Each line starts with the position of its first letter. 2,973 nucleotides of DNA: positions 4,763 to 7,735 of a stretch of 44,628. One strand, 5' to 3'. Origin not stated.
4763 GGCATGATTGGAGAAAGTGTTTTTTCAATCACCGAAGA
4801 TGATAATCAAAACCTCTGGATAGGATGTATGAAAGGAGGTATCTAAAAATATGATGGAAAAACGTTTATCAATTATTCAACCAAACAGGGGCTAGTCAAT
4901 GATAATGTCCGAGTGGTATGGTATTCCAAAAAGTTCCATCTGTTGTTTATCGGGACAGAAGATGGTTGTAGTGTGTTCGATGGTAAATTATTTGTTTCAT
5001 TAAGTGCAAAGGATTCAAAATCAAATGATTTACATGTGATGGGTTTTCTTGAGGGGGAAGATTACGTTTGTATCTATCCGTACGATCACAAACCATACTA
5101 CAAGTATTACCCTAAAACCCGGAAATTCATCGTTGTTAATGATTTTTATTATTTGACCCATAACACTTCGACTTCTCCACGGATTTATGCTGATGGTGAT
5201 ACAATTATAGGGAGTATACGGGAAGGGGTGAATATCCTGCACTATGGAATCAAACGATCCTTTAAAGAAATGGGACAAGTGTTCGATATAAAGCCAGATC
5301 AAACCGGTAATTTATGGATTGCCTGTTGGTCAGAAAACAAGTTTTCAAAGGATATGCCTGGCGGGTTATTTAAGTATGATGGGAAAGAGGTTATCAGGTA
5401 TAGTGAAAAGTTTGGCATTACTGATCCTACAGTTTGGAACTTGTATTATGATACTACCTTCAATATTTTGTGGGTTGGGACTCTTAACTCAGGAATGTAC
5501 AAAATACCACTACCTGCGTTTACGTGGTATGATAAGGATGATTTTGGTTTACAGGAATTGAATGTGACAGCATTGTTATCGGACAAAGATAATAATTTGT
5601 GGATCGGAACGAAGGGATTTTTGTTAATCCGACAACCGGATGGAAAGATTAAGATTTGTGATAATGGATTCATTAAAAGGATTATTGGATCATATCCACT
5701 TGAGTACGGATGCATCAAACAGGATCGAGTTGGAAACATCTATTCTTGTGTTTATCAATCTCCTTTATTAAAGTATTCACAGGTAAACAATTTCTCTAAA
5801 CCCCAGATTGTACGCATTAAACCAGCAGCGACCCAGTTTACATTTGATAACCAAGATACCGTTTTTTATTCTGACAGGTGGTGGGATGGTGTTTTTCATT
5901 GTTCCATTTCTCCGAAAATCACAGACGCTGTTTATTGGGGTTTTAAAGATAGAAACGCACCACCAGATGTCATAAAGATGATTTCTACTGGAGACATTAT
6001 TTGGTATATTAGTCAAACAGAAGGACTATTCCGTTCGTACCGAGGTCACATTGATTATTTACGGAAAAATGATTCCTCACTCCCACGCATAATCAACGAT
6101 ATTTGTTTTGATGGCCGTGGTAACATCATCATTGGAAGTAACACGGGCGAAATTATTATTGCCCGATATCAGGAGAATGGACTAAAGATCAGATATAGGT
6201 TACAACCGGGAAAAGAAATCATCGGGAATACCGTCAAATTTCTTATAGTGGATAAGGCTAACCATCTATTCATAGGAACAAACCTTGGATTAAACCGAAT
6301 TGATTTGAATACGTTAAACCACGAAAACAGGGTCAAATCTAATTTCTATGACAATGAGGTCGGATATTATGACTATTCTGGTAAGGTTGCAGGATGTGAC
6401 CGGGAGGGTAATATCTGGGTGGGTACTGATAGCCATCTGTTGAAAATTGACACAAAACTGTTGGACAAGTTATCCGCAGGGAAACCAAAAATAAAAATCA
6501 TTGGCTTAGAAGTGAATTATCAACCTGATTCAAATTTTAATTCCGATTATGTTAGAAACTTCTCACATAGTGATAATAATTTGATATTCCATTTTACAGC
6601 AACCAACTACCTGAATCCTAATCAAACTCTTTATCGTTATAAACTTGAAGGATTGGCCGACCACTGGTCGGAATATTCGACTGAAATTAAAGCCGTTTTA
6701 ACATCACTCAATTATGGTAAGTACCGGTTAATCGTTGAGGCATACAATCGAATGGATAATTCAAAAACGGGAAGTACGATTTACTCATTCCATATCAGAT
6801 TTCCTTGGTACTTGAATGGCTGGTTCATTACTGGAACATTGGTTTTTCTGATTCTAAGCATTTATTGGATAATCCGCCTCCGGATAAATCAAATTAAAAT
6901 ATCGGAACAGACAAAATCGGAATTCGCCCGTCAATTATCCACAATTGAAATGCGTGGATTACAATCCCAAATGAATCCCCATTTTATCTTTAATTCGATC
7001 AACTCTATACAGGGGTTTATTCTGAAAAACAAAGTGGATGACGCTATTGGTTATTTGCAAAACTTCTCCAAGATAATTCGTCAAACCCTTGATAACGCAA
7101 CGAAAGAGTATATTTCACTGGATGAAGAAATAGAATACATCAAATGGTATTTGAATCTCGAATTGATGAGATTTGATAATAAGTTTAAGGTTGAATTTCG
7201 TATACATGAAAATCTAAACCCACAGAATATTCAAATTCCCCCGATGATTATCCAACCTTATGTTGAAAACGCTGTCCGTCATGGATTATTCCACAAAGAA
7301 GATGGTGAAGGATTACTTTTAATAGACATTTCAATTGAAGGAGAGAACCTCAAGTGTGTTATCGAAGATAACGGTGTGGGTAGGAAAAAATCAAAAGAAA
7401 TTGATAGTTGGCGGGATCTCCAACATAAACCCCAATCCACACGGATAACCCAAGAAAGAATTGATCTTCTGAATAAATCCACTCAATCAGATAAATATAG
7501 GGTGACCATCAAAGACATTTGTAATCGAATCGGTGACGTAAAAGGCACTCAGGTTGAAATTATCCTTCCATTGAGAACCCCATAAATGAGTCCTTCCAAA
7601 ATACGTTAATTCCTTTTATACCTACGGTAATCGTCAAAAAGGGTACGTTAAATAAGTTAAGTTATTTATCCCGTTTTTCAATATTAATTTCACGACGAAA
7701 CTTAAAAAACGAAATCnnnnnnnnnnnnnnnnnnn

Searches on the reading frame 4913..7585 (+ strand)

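Call 8: search_protein_families(library=pfam, proteins=[window:4913-7585:+], max_evalue=0.01)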
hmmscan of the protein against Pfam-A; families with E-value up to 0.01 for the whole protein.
window:4913-7585:+ (890 aa): 4 families
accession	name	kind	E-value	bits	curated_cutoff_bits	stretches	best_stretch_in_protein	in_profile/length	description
PF06580.19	His_kinase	-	1e-22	80.6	25.2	1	679-758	2-81/81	Histidine kinase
PF07494.17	Reg_prop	-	1.1e-13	50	20.4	1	212-234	1-23/24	Two component regulator propeller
PF07495.19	Y_Y_Y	-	8.1e-10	38.9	26.6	1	565-628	1-64/65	Y_Y_Y domain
PF08450.18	SGL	-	0.0025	17.9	26.3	0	125-176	90-142/246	SMP-30/Gluconolactonase/LRE-like region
